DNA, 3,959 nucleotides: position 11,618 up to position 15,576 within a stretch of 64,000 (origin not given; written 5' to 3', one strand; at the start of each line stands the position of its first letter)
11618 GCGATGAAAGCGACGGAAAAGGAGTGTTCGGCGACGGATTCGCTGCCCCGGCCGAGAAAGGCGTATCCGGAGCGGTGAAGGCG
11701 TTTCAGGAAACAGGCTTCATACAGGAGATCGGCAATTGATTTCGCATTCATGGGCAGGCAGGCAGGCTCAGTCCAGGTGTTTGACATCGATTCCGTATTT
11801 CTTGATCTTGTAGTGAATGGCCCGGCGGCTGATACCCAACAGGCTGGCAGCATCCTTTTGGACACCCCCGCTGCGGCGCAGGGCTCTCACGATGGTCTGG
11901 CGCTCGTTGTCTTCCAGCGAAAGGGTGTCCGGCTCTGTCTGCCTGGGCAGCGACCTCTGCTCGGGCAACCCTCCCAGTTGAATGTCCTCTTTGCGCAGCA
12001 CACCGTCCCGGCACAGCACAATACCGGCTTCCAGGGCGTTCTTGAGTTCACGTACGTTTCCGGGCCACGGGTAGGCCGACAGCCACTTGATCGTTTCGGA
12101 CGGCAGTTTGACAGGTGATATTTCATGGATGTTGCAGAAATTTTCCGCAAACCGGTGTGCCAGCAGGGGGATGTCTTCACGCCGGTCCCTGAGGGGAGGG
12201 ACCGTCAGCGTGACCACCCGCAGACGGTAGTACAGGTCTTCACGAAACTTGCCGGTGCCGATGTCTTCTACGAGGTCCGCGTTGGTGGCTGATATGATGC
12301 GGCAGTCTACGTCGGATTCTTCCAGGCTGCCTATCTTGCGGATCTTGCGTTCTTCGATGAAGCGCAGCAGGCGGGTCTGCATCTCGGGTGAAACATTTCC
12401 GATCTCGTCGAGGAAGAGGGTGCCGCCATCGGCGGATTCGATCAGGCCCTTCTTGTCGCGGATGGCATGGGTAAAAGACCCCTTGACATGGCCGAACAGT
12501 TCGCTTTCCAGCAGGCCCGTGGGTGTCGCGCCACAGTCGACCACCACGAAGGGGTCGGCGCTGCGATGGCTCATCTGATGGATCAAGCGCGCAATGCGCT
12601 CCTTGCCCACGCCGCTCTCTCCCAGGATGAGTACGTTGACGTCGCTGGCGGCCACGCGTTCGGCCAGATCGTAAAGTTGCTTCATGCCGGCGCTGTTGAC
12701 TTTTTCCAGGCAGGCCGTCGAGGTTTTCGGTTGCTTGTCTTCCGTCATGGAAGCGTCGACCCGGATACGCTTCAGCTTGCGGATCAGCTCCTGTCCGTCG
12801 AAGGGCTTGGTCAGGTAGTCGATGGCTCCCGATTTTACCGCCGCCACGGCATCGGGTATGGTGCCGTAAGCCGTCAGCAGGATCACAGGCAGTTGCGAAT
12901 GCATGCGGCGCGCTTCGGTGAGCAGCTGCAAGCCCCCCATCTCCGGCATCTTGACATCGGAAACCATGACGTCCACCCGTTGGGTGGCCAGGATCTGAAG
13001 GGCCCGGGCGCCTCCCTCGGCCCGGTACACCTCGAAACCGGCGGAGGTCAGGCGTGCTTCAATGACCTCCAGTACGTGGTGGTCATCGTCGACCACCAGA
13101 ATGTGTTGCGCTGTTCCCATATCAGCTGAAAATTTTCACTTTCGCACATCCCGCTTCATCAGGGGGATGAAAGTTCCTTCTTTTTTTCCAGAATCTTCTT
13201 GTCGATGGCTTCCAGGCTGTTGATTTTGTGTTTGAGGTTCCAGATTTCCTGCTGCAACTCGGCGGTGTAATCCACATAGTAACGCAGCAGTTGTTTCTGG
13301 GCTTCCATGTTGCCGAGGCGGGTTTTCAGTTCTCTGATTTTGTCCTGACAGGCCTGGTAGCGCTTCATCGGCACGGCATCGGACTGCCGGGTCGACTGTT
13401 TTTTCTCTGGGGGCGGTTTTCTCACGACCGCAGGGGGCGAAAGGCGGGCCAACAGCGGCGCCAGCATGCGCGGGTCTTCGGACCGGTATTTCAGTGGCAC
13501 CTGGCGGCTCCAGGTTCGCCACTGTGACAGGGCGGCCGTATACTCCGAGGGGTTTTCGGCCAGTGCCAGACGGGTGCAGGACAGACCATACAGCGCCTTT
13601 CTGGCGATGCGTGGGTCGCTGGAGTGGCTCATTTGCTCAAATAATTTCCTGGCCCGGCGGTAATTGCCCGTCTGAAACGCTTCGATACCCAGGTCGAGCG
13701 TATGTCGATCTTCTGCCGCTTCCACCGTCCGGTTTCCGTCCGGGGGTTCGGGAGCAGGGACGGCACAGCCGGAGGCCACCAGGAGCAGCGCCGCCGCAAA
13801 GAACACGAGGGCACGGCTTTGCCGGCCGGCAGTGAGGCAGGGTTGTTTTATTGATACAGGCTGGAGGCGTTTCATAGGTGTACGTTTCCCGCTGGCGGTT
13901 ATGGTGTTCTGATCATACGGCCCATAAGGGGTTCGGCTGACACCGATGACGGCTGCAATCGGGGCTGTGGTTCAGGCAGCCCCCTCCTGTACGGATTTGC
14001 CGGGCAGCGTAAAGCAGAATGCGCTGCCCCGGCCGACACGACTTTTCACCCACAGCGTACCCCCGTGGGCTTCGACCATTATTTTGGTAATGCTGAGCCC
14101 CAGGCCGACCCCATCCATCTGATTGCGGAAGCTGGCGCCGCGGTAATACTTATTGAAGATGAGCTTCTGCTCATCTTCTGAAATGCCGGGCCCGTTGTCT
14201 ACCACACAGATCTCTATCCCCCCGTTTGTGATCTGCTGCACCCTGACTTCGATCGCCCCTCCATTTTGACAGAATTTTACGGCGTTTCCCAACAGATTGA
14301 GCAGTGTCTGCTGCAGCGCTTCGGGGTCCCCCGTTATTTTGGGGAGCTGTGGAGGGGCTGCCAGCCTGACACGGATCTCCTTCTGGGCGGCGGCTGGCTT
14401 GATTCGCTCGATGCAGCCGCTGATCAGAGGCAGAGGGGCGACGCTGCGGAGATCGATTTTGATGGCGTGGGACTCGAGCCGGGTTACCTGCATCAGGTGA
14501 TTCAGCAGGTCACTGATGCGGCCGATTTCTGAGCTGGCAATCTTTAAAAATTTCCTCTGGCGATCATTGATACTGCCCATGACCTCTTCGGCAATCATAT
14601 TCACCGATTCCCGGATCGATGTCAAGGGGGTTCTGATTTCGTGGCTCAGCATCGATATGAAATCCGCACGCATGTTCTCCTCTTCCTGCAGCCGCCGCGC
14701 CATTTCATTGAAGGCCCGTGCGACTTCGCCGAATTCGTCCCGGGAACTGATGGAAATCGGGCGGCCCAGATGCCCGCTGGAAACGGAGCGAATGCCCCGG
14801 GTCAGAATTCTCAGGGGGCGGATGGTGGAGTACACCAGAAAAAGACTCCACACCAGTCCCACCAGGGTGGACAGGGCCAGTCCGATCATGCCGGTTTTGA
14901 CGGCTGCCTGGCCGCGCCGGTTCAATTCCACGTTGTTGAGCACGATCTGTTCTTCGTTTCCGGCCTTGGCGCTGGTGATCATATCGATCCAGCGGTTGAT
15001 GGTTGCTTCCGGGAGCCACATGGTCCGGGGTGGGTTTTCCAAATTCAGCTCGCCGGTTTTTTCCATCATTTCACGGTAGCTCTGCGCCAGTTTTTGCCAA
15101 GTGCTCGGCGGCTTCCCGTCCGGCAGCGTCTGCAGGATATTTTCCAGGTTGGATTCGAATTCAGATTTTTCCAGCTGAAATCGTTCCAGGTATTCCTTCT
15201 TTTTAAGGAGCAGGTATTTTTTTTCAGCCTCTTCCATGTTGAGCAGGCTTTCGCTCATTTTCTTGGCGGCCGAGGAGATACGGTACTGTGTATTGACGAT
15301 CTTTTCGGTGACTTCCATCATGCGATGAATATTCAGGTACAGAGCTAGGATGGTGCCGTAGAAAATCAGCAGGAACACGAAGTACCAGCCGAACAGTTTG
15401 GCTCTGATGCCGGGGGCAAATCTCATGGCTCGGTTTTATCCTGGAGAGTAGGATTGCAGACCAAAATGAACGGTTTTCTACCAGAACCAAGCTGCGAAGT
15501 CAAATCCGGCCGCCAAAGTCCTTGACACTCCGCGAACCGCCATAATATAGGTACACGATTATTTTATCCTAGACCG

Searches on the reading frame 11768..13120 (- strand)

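Call 42: search_protein_families(library=pfam, proteins=[window:11768-13120:-], max_evalue=0.00001)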
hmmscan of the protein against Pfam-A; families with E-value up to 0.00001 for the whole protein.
window:11768-13120:- (450 aa): 8 families
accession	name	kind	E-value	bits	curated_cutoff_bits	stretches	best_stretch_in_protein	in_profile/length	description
PF00158.32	Sigma54_activat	-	1.1e-65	220.9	20.2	1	142-305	4-167/168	Sigma-54 interaction domain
PF00072.30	Response_reg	-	1.2e-30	106.3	30.2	1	7-116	1-110/111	Response regulator receiver domain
PF14532.12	Sigma54_activ_2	-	6.3e-22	78.7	25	1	142-310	3-138/138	Sigma-54 interaction domain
PF25601.1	AAA_lid_14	-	2.9e-20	72.3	27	1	311-383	1-73/87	AAA+ ATPase lid domain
PF02954.25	HTH_8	-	1.7e-13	50.5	22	1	401-442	1-42/42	Bacterial regulatory protein, Fis family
PF07728.20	AAA_5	-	3.1e-09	37.4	22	1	162-280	1-122/139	AAA domain (dynein-related subfamily)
PF07724.20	AAA_2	-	8.9e-07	29.5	27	1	161-261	4-105/166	AAA domain (Cdc48 subfamily)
PF00493.29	MCM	-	9.7e-06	25.3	23.3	0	157-281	54-173/224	MCM P-loop domain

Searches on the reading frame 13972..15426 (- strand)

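Call 42: search_protein_families(library=pfam, proteins=[window:13972-15426:-], max_evalue=0.00001)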
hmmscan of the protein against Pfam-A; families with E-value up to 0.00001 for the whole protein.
window:13972-15426:- (484 aa): 3 families
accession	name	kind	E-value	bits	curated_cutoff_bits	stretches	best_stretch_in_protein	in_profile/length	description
PF02518.31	HATPase_c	-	4e-29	101.7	26.4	1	366-475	1-108/111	Histidine kinase-, DNA gyrase B-, and HSP90-like ATPase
PF00672.30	HAMP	-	1.4e-16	61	25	1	196-248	1-53/53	HAMP domain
PF00512.31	HisKA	-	1.5e-14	54.3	26.9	1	253-319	2-65/66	His Kinase A (phospho-acceptor) domain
